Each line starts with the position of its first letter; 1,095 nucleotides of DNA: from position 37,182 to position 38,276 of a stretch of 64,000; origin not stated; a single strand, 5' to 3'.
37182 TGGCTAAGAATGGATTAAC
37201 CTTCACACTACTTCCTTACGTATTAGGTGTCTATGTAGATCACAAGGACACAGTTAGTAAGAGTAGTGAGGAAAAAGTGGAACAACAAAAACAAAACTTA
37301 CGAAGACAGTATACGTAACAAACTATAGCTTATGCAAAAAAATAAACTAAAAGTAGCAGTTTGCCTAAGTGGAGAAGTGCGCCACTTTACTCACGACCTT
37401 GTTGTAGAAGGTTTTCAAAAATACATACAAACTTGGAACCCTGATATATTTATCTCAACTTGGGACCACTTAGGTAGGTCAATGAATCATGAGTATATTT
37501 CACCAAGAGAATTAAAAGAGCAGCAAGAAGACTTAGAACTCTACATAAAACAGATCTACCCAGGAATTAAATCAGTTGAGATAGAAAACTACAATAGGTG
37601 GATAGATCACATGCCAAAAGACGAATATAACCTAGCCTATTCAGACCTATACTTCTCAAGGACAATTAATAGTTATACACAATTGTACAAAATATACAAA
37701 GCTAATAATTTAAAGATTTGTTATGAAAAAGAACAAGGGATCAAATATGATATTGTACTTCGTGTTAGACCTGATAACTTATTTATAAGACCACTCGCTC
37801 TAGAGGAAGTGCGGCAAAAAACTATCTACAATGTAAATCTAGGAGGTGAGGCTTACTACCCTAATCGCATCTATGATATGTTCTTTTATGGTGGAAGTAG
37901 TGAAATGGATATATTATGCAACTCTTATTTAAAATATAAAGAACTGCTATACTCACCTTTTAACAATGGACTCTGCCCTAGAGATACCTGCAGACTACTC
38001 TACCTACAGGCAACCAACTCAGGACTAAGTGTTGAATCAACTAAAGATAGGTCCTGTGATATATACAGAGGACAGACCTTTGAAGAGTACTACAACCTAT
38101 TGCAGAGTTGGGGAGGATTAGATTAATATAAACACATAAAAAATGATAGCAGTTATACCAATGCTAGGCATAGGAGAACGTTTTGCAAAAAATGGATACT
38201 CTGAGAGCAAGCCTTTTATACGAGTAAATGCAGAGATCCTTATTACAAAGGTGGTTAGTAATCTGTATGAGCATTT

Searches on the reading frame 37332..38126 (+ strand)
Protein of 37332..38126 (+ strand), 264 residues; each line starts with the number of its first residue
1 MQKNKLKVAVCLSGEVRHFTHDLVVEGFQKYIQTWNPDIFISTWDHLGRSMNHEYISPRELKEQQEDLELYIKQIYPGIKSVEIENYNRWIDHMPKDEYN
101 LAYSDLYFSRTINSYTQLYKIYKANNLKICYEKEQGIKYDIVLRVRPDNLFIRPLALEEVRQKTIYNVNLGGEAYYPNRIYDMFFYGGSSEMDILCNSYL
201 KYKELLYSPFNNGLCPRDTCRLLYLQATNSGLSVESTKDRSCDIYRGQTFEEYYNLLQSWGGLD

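Call 10: search_protein_families(library=pfam, proteins=[window:37332-38126:+], max_evalue=0.001)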
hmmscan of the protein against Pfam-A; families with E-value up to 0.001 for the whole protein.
window:37332-38126:+ (264 aa): 0 families

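Call 40: search_protein_families(library=ncbifam, proteins=[window:37332-38126:+], max_evalue=0.00001)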
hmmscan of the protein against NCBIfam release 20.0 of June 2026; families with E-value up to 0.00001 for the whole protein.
window:37332-38126:+ (264 aa): 0 families

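Call 67: search_protein_families(library=phrogs, proteins=[window:37332-38126:+], max_evalue=0.001)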
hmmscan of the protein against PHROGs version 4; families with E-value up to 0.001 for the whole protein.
window:37332-38126:+ (264 aa): 2 families
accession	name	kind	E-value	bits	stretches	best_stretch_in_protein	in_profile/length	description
phrog_13607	-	unknown function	9.2e-13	49.7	1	7-211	2-207/239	-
phrog_38420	-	unknown function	0.00092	18.8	0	53-148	309-390/672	-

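Call 77: find_homologous_proteins(query=window:37332-38126:+, max_evalue=0.001)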
Query window:37332-38126:+ (264 aa): 38 proteins with E <= 0.001 among 244 candidates.
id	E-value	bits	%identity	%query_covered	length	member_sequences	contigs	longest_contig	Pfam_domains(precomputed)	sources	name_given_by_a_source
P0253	2.3e-174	596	97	100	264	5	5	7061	-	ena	-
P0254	5.4e-157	539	86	100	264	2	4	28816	-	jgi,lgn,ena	-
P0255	3.4e-155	534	85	100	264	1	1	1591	-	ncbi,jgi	jgi:hypothetical protein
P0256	2.1e-150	518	84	100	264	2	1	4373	-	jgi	-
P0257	3.8e-148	510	83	100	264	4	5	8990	-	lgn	-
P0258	7.7e-124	431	69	100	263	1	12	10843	-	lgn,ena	-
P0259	3.6e-120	419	66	100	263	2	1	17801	-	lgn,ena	-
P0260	6.0e-120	418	67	100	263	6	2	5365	-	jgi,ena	-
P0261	2.7e-119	416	69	100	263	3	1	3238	-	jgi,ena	jgi:hypothetical protein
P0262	1.2e-96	342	59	98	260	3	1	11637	-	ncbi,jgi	jgi:hypothetical protein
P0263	1.7e-95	338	57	98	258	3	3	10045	-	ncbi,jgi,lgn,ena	jgi:hypothetical protein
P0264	4.9e-90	320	56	96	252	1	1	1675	-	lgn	-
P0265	1.3e-89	318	56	98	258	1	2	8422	-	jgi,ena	jgi:hypothetical protein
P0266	2.3e-89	318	53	97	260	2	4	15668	-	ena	-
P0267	5.6e-89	316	55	98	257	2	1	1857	-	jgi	-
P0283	1.9e-78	282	51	97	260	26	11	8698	PF25072.2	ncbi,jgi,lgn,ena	jgi:hypothetical protein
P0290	3.1e-7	48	27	79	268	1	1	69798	PF25072.2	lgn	-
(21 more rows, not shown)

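Call 79: search_protein_families(library=pfam, proteins=[P0283, P0290, window:37332-38126:+], max_evalue=1)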
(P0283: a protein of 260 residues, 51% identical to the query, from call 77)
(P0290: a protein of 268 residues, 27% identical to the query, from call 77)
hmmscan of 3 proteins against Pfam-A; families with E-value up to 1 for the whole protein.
P0283 (260 aa): 2 families
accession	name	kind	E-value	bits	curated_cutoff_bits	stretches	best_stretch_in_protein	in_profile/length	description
PF25072.1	DUF7796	-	1.9e-06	27.5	27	1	93-183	73-162/346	Domain of unknown function (DUF7796)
PF12322.14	T4_baseplate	-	0.044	13.9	24.5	1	54-98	133-181/219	T4 bacteriophage base plate protein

P0290 (268 aa): 1 family
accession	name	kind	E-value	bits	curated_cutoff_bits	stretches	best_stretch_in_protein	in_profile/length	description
PF25072.1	DUF7796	-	5.4e-07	29.3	27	1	131-193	106-167/346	Domain of unknown function (DUF7796)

window:37332-38126:+ (264 aa): 1 family
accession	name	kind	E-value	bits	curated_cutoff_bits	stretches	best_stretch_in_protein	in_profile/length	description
PF25072.1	DUF7796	-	0.046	13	27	0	130-172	108-149/346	Domain of unknown function (DUF7796)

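Call 81: search_solved_structures(query=A3, max_evalue=10, show_alignments=1)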
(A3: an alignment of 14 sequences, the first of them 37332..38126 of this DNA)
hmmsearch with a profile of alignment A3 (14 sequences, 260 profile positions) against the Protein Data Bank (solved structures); distinct sequences matched with E-value up to 10: 0.
